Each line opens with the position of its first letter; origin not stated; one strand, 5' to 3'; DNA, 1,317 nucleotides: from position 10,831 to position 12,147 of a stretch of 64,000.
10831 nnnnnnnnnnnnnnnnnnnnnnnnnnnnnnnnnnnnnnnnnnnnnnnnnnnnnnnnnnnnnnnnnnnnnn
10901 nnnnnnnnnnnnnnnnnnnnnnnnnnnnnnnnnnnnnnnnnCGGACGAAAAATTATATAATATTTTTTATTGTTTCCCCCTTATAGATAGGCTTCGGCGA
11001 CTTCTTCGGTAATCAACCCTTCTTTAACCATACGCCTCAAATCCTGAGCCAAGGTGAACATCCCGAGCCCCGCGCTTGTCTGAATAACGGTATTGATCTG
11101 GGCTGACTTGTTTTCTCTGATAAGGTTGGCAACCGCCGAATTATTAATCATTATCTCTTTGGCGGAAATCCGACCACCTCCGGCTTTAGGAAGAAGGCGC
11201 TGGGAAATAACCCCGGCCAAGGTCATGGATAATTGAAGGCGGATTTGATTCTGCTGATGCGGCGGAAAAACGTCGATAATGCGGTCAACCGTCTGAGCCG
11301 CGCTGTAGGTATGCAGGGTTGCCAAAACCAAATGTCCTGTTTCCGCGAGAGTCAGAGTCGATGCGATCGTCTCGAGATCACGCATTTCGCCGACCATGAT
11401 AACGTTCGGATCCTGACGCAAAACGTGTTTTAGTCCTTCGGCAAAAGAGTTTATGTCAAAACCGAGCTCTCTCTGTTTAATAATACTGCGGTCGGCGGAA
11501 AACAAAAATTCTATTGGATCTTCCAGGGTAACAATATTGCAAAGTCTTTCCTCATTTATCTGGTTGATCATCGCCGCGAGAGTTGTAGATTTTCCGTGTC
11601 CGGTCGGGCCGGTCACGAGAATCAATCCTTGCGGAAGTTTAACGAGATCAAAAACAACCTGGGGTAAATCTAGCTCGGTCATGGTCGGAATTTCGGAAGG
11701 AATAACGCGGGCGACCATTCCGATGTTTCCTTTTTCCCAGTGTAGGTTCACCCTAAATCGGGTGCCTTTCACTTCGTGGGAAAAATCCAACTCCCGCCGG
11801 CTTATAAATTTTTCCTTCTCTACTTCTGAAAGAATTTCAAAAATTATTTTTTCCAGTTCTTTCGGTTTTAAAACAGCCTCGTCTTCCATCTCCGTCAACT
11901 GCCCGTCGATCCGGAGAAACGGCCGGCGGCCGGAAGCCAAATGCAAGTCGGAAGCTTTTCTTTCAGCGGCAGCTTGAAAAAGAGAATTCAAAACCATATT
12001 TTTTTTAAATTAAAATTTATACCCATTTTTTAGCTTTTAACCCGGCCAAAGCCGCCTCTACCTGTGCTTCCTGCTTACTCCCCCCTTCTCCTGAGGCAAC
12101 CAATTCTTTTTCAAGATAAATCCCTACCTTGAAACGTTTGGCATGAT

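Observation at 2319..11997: Type IV pilus locus with unusually large pseudopilins and no major pilin or prepilin peptidase in the cluster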

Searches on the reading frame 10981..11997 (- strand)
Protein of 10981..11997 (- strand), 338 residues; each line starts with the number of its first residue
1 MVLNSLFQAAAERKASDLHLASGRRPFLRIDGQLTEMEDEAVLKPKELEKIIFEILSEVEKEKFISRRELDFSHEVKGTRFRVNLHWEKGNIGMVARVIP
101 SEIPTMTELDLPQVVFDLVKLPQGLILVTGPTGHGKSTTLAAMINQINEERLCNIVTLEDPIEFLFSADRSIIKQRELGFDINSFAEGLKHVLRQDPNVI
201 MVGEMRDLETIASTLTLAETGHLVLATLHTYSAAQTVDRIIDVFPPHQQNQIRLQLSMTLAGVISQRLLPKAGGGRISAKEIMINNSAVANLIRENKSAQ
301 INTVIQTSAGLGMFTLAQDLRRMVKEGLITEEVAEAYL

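Call 4: search_protein_families(library=pfam, proteins=[window:10981-11997:-], max_evalue=0.1)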
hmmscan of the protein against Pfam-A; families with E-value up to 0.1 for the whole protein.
window:10981-11997:- (338 aa): 21 families
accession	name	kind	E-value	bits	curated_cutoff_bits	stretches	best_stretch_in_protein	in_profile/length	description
PF00437.27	T2SSE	-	1.4e-43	149.4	24.9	1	3-273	12-282/370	Type II/IV secretion system protein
PF13401.12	AAA_22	-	0.00031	21.5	27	1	123-159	5-33/130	AAA domain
PF01580.24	FtsK_SpoIIIE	-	0.00087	19.2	24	1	114-144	31-60/221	FtsK/SpoIIIE family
PF13191.12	AAA_16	-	0.0012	19.8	32.6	1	123-223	23-134/167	AAA ATPase domain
PF13476.12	AAA_23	-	0.0024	18.9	27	1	120-143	16-39/201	AAA domain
PF01935.23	DUF87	-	0.0027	18.3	23.2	1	114-153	14-54/220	Helicase HerA, central domain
PF13555.12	AAA_29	-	0.004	17.3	27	1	123-144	22-43/61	P-loop containing region of AAA domain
PF25199.1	nSTAND_NTPase5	-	0.0071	16.6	34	1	122-161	40-79/145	Novel STAND NTPase 5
PF09818.15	ABC_ATPase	-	0.008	15.7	23.2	1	119-146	75-102/283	P-loop domain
PF03266.21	NTPase_1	-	0.009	16.3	23.9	0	126-150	2-26/168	NTPase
PF04851.21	ResIII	-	0.01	16.2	22.5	1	126-212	26-114/164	Type III restriction enzyme, res subunit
PF12775.13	AAA_7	-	0.013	15.5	25.8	1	117-154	27-65/181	P-loop containing dynein motor region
PF00265.24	TK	-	0.015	15.6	20.6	1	125-230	3-113/176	Thymidine kinase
PF13173.12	AAA_14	-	0.028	14.9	27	1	125-167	4-46/129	AAA domain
PF13604.12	AAA_30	-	0.034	14.3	27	0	118-150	13-45/191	AAA domain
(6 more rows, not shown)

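Call 8: search_protein_families(library=ncbifam, proteins=[window:10981-11997:-], max_evalue=0.01)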
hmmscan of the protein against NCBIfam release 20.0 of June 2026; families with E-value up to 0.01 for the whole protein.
window:10981-11997:- (338 aa): 19 families
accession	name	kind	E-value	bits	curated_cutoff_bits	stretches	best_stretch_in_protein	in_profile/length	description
TIGR01420.1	pilT_fam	subfamily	1.8e-130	435.2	319.1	1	3-335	2-335/343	PilT/PilU family type 4a pilus ATPase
TIGR02525.1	plasmid_TraJ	equivalog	6.3e-49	166.9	368.3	1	7-335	16-364/372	plasmid transfer ATPase TraJ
TIGR02524.1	dot_icm_DotB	equivalog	3.1e-44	151.6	463.3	1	4-333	7-349/358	Dot/Icm type IV secretion system ATPase DotB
TIGR02533.1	type_II_gspE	equivalog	3.3e-44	151.4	630.25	1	117-269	237-379/486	type II secretion system ATPase GspE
TIGR02538.1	type_IV_pilB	equivalog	8.5e-40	136.9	675.65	1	4-244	186-433/564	type IV-A pilus assembly ATPase PilB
NF007755.0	PRK10436.1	equivalog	1.4e-39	136.1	617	1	3-271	89-357/465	type II secretion system protein GspE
NF053534.1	T4PilAsmATPsTfpB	equivalog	6e-37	127.3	850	1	117-302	330-503/584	type IV pilus assembly ATPase TfpB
NF041000.1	ATPase_ComGA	equivalog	2.6e-35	121.7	300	1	5-270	2-266/267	competence type IV pilus ATPase ComGA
TIGR02782.1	TrbB_P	equivalog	6.3e-13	48.7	304.55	1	125-261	138-273/303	P-type conjugative transfer ATPase TrbB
NF058587.1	archaellum_moto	equivalog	3.4e-12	45.9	550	1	126-240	278-393/527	archaellum flagellar ATPase motor FlaI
NF010469.0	PRK13894.1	subfamily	3.7e-10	39.6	508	1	125-244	151-268/320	conjugal transfer ATPase TrbB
TIGR02788.1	VirB11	equivalog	1e-09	37.9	249.95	1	126-244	147-266/308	P-type DNA transfer ATPase VirB11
NF010407.0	PRK13833.1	subfamily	1.7e-09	37.5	499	1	126-243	147-262/323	conjugal transfer protein TrbB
TIGR03819.1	heli_sec_ATPase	hypoth_equivalog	6.6e-08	32.1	373.15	1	125-240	180-297/340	TadA family conjugal transfer-associated ATPase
NF053672.1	bindosome_BasE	exception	1.3e-07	30.8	1000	1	125-257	272-405/512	bindosome assembly system ATPase subunit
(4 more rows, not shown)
